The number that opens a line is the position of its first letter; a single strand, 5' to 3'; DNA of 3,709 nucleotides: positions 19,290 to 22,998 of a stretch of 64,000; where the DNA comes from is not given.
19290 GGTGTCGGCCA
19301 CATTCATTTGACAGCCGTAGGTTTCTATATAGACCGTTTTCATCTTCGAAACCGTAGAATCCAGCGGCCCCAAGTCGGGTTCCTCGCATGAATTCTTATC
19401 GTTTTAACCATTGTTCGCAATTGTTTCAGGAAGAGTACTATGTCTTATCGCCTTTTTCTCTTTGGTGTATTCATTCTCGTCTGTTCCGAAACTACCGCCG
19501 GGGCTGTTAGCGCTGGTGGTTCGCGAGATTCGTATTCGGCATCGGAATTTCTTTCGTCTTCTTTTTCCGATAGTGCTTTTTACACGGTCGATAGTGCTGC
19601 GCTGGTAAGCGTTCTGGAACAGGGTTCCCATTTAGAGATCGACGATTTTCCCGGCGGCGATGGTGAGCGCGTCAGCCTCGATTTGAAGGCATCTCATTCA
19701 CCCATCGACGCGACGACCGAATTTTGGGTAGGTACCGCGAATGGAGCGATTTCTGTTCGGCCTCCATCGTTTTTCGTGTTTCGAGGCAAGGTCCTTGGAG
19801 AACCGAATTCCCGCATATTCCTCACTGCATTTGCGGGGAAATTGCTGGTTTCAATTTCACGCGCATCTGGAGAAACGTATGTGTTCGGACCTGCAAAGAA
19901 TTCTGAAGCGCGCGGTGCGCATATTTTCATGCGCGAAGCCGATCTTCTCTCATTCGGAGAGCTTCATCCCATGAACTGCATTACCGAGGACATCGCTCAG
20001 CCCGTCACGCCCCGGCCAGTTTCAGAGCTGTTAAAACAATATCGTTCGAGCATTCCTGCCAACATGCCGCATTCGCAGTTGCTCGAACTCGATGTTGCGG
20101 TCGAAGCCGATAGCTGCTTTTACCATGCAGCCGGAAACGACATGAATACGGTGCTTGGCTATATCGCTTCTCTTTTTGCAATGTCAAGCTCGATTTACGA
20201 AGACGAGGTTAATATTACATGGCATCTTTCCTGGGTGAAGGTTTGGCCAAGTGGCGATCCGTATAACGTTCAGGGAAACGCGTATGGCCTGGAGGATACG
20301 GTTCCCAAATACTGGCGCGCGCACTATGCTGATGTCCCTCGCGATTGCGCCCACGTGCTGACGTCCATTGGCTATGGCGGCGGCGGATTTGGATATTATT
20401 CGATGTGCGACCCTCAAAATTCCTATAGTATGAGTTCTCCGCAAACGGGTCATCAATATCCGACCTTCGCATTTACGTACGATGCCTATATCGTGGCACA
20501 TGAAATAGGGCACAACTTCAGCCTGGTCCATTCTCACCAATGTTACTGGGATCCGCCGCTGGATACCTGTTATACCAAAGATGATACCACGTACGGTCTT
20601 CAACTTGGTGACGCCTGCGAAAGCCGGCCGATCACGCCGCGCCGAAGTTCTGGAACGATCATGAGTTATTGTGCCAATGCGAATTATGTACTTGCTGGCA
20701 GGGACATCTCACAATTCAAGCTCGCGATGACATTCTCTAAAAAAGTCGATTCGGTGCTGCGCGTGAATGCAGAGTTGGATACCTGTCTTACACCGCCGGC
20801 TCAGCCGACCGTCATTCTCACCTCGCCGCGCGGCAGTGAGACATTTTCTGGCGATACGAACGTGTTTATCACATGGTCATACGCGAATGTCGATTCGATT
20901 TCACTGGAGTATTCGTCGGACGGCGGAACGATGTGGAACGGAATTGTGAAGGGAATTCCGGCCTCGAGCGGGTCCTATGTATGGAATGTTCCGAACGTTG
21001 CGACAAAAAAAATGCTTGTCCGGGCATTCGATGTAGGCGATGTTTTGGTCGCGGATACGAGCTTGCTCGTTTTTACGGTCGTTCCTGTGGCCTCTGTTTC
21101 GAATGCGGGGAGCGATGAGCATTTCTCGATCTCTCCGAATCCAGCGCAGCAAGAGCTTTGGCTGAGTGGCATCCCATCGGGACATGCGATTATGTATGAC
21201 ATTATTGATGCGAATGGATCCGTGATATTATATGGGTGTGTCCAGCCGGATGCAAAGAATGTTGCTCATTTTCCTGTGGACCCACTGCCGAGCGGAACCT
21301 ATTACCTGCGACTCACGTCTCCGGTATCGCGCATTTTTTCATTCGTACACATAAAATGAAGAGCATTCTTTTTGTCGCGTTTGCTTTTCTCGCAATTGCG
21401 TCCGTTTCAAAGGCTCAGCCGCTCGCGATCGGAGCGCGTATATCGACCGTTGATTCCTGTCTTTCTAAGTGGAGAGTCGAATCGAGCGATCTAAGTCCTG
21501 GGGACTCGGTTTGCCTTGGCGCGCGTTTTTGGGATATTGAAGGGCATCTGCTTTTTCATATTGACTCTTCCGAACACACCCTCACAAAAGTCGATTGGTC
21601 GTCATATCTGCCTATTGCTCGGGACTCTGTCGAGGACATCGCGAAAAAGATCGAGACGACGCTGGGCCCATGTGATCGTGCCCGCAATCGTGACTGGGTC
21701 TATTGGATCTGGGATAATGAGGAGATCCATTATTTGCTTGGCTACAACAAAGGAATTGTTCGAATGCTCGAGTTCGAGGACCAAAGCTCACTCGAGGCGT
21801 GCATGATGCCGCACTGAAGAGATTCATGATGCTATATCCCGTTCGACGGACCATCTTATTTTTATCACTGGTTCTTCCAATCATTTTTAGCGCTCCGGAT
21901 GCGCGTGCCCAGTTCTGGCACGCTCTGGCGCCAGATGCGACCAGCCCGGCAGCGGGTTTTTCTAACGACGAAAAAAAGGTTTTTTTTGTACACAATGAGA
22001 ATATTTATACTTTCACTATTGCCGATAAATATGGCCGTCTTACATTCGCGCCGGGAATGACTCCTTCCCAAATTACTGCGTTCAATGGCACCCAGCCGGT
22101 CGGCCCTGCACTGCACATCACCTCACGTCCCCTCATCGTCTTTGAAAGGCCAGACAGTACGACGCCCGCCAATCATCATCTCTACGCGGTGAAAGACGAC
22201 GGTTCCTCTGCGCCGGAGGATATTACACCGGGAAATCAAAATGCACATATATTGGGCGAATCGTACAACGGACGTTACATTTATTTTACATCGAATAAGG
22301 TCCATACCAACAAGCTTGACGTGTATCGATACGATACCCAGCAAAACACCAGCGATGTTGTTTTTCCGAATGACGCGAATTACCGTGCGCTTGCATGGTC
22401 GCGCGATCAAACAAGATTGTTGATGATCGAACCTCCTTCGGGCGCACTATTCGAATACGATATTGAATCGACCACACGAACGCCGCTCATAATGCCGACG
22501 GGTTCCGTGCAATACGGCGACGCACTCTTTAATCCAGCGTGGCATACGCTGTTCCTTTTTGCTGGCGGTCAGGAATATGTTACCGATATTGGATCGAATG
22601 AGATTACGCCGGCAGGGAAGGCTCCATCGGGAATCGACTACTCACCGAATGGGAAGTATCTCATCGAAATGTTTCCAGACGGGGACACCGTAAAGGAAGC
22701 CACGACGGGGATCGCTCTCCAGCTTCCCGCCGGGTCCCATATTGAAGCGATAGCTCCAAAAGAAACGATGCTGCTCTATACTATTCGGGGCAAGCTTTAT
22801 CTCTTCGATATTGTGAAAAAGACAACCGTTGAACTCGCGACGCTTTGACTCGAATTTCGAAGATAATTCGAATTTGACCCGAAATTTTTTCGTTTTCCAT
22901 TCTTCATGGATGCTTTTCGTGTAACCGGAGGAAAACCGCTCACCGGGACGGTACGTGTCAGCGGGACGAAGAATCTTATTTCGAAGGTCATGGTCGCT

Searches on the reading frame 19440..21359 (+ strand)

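Call 68: search_protein_families(library=pfam, proteins=[window:19440-21359:+], max_evalue=0.001)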
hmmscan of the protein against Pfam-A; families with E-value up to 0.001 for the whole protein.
window:19440-21359:+ (639 aa): 5 families
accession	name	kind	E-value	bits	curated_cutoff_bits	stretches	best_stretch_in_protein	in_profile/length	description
PF13688.12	Reprolysin_5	-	1e-14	55.6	27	1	218-415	6-191/196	Metallo-peptidase family M12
PF13582.12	Reprolysin_3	-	1.3e-10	42.3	22.4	1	241-365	3-123/123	Metallo-peptidase family M12B Reprolysin-like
PF13583.11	Reprolysin_4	-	7.9e-09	35.9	22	1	218-413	6-178/203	Metallo-peptidase family M12B Reprolysin-like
PF01421.25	Reprolysin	-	9.4e-09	36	20.8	1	220-381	6-166/200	Reprolysin (M12B) family zinc metalloprotease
PF13574.12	Reprolysin_2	-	0.00044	20.6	27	1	243-375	9-147/195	Metallo-peptidase family M12B Reprolysin-like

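Call 70: search_protein_families(library=ncbifam, proteins=[window:19440-21359:+], max_evalue=0.01)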
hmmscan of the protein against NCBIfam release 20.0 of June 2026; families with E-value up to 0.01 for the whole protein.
window:19440-21359:+ (639 aa): 1 family
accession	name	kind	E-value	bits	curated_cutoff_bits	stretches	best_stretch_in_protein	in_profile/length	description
TIGR04183.1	Por_Secre_tail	domain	6e-05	22.9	23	1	564-627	1-60/72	T9SS type A sorting domain-containing protein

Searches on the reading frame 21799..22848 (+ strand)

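Call 68: search_protein_families(library=pfam, proteins=[window:21799-22848:+], max_evalue=0.001)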
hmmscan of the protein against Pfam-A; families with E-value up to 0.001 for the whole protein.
window:21799-22848:+ (349 aa): 1 family
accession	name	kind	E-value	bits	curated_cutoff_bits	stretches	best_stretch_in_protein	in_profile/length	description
PF00930.27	DPPIV_N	-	8.6e-08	31.7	22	1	125-194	259-330/354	Dipeptidyl peptidase IV (DPP IV) N-terminal region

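Call 70: search_protein_families(library=ncbifam, proteins=[window:21799-22848:+], max_evalue=0.01)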
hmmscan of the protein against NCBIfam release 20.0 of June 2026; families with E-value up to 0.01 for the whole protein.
window:21799-22848:+ (349 aa): 0 families
